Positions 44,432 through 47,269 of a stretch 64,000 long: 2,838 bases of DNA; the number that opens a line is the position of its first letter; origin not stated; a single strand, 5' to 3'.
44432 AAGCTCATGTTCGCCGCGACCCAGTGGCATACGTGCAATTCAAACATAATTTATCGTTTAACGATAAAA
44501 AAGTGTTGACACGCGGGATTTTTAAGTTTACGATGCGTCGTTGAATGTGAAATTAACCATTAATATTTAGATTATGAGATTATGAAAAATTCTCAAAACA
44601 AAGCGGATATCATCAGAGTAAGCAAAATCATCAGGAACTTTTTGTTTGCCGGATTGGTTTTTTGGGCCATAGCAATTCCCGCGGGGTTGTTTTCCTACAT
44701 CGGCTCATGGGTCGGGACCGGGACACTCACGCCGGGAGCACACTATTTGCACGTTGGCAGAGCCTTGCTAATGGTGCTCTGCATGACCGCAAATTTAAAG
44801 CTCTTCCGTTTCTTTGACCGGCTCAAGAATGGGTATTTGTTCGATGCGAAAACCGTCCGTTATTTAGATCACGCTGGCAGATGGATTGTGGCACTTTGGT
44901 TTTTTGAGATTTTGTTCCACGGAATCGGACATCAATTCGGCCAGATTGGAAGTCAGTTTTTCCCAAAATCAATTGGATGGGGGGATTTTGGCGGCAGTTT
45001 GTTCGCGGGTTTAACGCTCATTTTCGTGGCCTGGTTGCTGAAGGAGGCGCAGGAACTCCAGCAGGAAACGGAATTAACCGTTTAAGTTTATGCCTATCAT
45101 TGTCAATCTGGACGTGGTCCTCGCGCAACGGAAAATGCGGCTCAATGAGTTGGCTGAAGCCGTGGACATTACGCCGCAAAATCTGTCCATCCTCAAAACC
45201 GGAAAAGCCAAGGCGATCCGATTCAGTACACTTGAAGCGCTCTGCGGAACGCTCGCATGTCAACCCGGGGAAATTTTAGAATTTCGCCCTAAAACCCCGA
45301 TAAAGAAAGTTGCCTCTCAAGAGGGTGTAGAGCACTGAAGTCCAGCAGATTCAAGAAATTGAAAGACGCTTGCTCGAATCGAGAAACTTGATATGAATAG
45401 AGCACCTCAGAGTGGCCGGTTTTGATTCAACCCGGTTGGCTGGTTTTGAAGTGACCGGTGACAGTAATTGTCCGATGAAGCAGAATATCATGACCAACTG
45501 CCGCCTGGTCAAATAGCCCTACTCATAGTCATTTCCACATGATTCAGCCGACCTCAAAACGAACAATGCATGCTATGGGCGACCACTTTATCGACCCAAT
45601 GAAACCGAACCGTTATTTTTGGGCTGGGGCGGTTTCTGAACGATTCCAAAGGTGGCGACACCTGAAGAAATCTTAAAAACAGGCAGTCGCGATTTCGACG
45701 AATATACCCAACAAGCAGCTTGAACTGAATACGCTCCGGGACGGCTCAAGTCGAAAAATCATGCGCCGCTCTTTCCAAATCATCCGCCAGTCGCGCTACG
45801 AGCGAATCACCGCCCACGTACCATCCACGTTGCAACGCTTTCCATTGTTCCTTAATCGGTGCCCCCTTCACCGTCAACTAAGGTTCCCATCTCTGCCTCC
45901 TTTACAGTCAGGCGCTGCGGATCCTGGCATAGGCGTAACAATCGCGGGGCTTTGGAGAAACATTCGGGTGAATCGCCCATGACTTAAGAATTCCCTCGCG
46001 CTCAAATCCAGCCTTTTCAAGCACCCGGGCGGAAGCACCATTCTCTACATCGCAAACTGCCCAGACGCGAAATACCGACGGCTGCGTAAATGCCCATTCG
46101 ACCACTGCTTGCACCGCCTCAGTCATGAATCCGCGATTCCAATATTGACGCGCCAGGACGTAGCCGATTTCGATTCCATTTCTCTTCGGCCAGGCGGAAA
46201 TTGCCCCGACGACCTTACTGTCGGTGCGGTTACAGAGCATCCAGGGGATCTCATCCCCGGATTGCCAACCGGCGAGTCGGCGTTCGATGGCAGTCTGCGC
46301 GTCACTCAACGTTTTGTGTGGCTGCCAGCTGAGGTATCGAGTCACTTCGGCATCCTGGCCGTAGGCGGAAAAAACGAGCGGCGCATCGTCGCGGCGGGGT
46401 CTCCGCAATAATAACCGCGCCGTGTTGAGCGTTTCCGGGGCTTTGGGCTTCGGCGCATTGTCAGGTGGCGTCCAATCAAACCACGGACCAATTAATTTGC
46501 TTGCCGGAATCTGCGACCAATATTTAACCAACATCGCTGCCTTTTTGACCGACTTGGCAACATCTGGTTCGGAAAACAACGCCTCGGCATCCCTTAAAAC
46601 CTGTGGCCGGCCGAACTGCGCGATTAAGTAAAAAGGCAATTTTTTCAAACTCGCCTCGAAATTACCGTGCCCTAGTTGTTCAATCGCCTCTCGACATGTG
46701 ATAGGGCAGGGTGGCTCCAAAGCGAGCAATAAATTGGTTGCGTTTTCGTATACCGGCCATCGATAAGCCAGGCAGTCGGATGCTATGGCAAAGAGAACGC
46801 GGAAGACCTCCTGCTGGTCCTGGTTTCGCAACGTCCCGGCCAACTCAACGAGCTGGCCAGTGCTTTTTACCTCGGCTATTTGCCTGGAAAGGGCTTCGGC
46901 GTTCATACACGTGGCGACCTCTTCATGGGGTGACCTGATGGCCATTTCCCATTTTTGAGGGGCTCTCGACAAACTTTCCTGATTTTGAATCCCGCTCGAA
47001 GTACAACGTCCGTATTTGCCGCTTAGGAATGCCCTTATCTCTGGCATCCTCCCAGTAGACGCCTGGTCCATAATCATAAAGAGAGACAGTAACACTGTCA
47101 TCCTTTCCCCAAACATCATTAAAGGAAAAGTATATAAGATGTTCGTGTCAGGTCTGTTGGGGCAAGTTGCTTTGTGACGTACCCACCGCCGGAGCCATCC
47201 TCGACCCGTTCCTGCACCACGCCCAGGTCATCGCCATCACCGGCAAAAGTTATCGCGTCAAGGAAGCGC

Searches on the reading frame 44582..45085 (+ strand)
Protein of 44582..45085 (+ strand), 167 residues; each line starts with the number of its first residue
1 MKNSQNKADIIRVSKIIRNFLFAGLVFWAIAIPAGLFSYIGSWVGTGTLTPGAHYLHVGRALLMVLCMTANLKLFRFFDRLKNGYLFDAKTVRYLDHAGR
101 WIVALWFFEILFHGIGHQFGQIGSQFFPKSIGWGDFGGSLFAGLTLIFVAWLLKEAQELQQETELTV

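Call 8: search_protein_families(library=pfam, proteins=[window:44582-45085:+], max_evalue=0.001)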
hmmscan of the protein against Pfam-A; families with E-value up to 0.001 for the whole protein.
window:44582-45085:+ (167 aa): 1 family
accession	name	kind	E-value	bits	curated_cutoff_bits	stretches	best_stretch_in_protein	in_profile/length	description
PF11188.13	DUF2975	-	8.4e-11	42.3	27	1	61-167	25-130/130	Protein of unknown function (DUF2975)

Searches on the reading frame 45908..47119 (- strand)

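Call 8: search_protein_families(library=pfam, proteins=[window:45908-47119:-], max_evalue=0.001)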
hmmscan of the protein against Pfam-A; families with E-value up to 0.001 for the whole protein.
window:45908-47119:- (403 aa): 3 families
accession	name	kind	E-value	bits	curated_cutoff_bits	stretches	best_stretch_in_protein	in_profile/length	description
PF13302.13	Acetyltransf_3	-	5.1e-35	121.6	25.4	1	235-373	1-138/138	Acetyltransferase (GNAT) domain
PF00583.31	Acetyltransf_1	-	3.4e-11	43.9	20.7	1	282-372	24-116/116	Acetyltransferase (GNAT) family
PF13523.12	Acetyltransf_8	-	4.2e-06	26.9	27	1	325-377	90-142/145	Acetyltransferase (GNAT) domain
